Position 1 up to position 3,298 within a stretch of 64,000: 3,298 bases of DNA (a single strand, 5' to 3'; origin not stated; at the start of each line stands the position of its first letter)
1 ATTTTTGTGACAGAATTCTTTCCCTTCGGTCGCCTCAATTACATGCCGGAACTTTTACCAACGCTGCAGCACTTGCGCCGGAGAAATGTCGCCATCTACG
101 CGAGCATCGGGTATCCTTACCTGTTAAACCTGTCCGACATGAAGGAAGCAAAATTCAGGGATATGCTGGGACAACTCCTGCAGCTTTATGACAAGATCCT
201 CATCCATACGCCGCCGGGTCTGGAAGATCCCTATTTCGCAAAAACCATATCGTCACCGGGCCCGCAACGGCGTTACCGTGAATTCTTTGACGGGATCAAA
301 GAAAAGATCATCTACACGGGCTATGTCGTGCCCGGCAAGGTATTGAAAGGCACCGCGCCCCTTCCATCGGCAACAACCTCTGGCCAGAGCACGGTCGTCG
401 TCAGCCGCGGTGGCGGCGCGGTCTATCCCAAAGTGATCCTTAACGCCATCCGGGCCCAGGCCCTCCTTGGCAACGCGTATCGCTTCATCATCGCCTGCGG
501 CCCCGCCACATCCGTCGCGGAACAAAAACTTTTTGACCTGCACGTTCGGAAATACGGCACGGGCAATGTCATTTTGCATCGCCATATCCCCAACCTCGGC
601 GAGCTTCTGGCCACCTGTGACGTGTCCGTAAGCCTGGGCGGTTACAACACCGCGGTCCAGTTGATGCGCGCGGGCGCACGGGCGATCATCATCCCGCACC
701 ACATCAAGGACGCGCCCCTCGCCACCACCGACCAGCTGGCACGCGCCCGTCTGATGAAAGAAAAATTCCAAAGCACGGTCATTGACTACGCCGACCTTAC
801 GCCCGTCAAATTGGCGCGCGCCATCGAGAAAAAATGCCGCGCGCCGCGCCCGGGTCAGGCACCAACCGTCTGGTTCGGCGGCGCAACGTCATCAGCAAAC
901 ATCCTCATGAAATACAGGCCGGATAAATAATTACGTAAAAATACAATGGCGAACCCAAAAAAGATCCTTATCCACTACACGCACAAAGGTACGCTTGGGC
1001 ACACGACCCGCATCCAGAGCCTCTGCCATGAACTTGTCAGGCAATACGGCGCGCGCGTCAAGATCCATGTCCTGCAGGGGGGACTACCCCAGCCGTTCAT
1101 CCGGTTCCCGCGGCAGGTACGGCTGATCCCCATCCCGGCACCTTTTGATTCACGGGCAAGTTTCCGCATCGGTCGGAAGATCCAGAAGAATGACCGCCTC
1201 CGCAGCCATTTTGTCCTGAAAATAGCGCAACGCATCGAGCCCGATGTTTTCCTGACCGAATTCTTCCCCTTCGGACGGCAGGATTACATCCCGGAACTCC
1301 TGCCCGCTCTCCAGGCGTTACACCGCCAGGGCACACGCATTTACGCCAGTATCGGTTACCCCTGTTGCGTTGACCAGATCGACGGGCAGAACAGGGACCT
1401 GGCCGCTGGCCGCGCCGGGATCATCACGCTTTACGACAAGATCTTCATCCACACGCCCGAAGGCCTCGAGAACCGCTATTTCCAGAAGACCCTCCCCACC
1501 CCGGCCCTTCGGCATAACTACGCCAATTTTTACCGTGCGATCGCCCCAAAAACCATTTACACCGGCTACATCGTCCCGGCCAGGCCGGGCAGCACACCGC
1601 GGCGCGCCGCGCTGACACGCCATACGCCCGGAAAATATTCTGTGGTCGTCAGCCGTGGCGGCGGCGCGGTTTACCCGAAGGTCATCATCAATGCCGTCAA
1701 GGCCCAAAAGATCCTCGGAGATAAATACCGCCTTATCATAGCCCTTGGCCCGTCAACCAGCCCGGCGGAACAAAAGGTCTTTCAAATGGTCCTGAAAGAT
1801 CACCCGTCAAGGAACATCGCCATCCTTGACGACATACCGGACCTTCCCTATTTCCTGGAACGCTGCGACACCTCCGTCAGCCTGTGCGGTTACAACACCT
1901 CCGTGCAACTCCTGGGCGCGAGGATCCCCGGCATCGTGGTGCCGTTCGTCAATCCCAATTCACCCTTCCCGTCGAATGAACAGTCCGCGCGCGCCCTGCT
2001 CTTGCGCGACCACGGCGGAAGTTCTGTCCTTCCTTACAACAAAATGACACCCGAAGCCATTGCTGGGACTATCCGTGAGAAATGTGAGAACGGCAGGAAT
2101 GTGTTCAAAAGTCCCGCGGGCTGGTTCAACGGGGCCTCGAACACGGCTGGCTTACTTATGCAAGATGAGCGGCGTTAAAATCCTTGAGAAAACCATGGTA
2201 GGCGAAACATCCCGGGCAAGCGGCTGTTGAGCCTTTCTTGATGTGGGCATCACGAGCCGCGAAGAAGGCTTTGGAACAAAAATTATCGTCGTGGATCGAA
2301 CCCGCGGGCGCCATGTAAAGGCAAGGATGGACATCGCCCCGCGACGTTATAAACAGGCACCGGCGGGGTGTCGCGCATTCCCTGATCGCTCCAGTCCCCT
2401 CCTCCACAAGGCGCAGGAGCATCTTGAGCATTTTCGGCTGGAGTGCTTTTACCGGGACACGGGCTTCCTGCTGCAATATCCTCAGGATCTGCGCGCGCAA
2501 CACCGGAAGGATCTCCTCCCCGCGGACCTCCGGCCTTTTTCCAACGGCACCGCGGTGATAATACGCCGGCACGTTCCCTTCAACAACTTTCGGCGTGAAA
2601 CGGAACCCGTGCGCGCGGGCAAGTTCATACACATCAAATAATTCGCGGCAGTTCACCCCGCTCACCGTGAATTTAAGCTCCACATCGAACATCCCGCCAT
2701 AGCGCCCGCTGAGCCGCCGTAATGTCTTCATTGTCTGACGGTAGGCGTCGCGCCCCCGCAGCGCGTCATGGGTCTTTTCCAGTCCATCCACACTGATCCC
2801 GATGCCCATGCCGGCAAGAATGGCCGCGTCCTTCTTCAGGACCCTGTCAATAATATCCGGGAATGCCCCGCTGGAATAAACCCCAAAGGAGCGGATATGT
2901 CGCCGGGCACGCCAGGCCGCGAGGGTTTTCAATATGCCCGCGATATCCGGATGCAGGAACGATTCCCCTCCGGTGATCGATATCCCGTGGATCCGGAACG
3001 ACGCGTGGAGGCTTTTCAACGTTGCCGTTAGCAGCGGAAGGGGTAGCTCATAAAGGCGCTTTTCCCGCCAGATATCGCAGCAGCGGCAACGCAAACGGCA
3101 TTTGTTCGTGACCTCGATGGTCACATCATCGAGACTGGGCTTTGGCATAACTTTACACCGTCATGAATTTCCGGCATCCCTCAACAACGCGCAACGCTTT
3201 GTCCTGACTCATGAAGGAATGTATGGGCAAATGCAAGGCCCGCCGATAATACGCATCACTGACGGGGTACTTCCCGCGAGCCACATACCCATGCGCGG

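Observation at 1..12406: Cluster of six radical SAM enzymes with sugar-modifying enzymes and an A24 peptidase homolog, no product assignable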

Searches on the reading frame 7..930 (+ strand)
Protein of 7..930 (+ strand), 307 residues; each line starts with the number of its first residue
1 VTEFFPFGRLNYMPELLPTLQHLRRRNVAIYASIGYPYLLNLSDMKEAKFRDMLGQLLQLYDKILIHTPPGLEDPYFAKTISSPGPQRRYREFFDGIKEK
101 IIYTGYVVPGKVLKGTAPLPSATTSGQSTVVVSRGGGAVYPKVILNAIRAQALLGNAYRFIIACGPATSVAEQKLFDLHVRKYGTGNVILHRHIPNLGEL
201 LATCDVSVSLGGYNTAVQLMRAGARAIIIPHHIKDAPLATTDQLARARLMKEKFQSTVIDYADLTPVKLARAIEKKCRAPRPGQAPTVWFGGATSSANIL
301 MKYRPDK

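Call 3: search_protein_families(library=pfam, proteins=[window:7-930:+], max_evalue=0.01)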
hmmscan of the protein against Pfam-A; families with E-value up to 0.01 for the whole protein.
window:7-930:+ (307 aa): 1 family
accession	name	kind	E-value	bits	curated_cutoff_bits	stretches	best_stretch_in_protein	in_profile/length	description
PF04101.22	Glyco_tran_28_C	-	1.8e-09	38.3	22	1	143-275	17-139/166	Glycosyltransferase family 28 C-terminal domain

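Call 5: search_protein_families(library=ncbifam, proteins=[window:7-930:+], max_evalue=0.01)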
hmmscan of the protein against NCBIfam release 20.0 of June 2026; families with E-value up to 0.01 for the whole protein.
window:7-930:+ (307 aa): 0 families

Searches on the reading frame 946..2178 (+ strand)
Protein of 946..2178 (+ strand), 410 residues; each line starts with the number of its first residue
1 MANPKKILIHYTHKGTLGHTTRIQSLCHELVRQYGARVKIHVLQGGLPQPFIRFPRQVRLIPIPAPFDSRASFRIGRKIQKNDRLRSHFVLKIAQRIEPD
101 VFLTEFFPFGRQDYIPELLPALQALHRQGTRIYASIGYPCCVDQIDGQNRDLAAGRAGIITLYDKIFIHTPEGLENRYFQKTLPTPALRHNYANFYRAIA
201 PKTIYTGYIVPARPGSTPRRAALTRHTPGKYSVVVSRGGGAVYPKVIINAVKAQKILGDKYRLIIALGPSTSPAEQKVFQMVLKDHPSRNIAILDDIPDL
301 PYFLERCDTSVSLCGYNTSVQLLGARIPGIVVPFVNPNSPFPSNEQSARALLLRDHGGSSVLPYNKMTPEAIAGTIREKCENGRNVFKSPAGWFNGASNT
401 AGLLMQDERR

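Call 3: search_protein_families(library=pfam, proteins=[window:946-2178:+], max_evalue=0.01)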
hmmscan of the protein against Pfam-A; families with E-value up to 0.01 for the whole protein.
window:946-2178:+ (410 aa): 1 family
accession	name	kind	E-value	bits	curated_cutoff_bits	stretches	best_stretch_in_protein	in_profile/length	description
PF04101.22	Glyco_tran_28_C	-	2e-05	25.1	22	1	247-383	14-144/166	Glycosyltransferase family 28 C-terminal domain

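Call 5: search_protein_families(library=ncbifam, proteins=[window:946-2178:+], max_evalue=0.01)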
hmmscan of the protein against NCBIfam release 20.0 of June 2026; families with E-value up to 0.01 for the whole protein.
window:946-2178:+ (410 aa): 0 families

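Call 7: find_encoding_contigs(protein=window:946-2178:+, flank=10000, max_places=6)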
Protein window:946-2178:+ (410 aa): 18 contigs read that carry it; 2 places shown.
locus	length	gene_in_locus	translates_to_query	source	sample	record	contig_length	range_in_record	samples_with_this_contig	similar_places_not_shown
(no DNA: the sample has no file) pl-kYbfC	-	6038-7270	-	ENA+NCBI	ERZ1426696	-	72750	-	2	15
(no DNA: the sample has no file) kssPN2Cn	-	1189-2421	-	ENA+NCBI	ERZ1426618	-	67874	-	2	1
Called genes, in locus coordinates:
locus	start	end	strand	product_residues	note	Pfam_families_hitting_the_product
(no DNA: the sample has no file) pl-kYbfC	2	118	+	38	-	?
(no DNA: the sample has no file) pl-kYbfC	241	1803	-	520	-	-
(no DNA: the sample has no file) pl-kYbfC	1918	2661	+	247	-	PF00733:Asn_synthase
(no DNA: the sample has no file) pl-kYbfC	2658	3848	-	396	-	-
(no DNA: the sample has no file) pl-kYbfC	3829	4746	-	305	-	PF02558:ApbA, PF08546:ApbA_C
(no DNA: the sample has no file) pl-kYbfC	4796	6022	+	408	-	PF04101:Glyco_tran_28_C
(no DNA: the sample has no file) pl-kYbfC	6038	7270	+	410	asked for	PF04101:Glyco_tran_28_C (faint)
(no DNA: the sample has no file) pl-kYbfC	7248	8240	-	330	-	PF04055:Radical_SAM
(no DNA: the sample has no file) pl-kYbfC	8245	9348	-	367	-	PF00155:Aminotran_1_2, PF01041:DegT_DnrJ_EryC1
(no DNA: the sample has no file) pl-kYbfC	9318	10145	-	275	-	-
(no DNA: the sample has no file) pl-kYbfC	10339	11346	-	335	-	PF04055:Radical_SAM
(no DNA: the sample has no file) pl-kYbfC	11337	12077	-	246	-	PF10096:DUF2334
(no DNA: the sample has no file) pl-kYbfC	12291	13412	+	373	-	PF04055:Radical_SAM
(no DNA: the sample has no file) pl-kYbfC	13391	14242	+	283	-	-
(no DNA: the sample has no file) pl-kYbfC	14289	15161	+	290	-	-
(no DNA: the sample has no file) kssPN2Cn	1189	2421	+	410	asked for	PF04101:Glyco_tran_28_C (faint)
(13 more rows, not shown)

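Call 30: search_solved_structures(query=window:946-2178:+, max_evalue=0.01)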
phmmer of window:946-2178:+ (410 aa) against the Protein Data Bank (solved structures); distinct sequences matched with E-value up to 0.01: 2.
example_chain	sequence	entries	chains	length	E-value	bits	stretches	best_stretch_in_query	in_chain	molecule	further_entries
6ren_A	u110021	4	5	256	0.0032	19.5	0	314-362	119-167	3fPizza6-SH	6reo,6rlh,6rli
6rej_A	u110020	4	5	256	0.0038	19.2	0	314-362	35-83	Pizza6-SH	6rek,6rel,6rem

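Call 57: list_cluster_members(proteins=[window:946-2178:+, window:2156-3148:-, window:3153-4256:-])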
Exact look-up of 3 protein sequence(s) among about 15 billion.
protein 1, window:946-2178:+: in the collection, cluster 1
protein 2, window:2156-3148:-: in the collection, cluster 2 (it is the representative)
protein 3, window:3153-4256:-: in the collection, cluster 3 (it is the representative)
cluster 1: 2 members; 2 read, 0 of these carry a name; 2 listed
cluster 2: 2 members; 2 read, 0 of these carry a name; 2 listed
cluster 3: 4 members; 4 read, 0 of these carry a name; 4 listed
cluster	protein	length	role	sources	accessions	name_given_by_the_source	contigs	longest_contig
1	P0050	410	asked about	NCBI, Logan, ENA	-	-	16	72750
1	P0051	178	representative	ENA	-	-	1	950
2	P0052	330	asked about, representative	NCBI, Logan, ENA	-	-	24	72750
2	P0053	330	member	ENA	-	-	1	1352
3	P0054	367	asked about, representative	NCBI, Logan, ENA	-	-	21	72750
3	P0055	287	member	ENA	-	-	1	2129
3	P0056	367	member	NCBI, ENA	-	-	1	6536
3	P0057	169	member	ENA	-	-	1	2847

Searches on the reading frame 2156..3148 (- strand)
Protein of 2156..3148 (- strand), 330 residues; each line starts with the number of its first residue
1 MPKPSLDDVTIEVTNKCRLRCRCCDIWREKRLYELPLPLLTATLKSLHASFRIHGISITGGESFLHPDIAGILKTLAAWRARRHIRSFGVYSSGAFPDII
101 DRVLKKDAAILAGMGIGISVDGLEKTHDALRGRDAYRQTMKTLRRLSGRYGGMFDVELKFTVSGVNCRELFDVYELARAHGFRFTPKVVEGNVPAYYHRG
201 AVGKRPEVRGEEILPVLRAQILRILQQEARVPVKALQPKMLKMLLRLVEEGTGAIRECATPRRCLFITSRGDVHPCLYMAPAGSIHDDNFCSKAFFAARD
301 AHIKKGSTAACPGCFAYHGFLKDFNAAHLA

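Call 3: search_protein_families(library=pfam, proteins=[window:2156-3148:-], max_evalue=0.01)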
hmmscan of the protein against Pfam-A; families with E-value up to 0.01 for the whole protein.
window:2156-3148:- (330 aa): 3 families
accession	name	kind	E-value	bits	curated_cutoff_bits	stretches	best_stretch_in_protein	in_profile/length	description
PF04055.27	Radical_SAM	-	9.5e-15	55.6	29.5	1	11-147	1-137/166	Radical SAM superfamily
PF13186.11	SPASM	-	0.0014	19.3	21.5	1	258-290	1-39/67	Iron-sulfur cluster-binding domain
PF13353.11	Fer4_12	-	0.0018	19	22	0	15-115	13-110/137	4Fe-4S single cluster domain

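Call 5: search_protein_families(library=ncbifam, proteins=[window:2156-3148:-], max_evalue=0.01)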
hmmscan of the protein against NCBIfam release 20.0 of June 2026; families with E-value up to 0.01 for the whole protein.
window:2156-3148:- (330 aa): 44 families (the best 25 are shown)
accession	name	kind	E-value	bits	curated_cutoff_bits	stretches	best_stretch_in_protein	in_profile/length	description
TIGR04054.1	rSAM_NirJ1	equivalog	1.2e-11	43.9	650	1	9-179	38-199/387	putative heme d1 biosynthesis radical SAM protein NirJ1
NF050035.1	rSAM_WgK_link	exception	2e-11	43.5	650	1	3-183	7-177/367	radical SAM/SPASM peptide maturase WgkB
NF033640.1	N_Twi_rSAM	subfamily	2.1e-10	40.3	170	1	52-197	172-316/398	twitch domain-containing radical SAM protein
TIGR04250.1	SCM_rSAM_ScmE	equivalog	2.1e-10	40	400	1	9-171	5-159/358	SynChlorMet cassette radical SAM/SPASM protein ScmE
TIGR04103.1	rSAM_nif11_3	equivalog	3.4e-10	39.1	725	1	11-181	9-169/412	nif11-class peptide radical SAM maturase 3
TIGR04051.1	rSAM_NirJ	equivalog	7.7e-10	38.3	515.45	1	12-181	7-167/354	heme d1 biosynthesis radical SAM protein NirJ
TIGR04055.1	rSAM_NirJ2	equivalog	2.9e-09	36.9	500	1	11-290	4-269/326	putative heme d1 biosynthesis radical SAM protein NirJ2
TIGR04303.1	GeoRSP_rSAM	equivalog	5.1e-09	36.1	400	1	12-327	10-309/325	GeoRSP system radical SAM/SPASM protein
TIGR04340.1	rSAM_ACGX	hypoth_equivalog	5.7e-09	35.6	400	1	12-177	8-169/341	radical SAM/SPASM domain protein, ACGX system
TIGR04546.1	rSAM_ahbC_deAc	equivalog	8e-09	34.8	650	1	9-180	41-203/390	12,18-didecarboxysiroheme deacetylase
TIGR04317.1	W_rSAM_matur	equivalog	2.6e-08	33.4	380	1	7-180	4-174/349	tungsten cofactor oxidoreductase radical SAM maturase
TIGR04403.1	rSAM_skfB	equivalog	3.5e-08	32.7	300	1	9-175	106-262/402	sporulation killing factor system radical SAM maturase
TIGR02666.1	moaA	equivalog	3.7e-08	32.7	284.05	1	6-279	9-280/336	GTP 3',8-cyclase MoaA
TIGR04251.1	SCM_rSAM_ScmF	equivalog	5.5e-08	32.6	400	1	7-181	4-173/353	SynChlorMet cassette radical SAM/SPASM protein ScmF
TIGR03961.1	rSAM_PTO1314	hypoth_equivalog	5.5e-08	32.5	306.05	1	16-180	32-181/332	PTO1314 family radical SAM protein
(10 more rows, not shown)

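Call 85: search_protein_families(library=padloc, proteins=[window:2156-3148:-], max_evalue=0.001)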
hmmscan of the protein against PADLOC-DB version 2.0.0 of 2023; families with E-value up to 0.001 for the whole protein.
window:2156-3148:- (330 aa): 1 family
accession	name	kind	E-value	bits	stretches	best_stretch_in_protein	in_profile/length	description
PDLC02903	pVip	-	3.3e-07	28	1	10-144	3-126/257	Viperins not associated with kinases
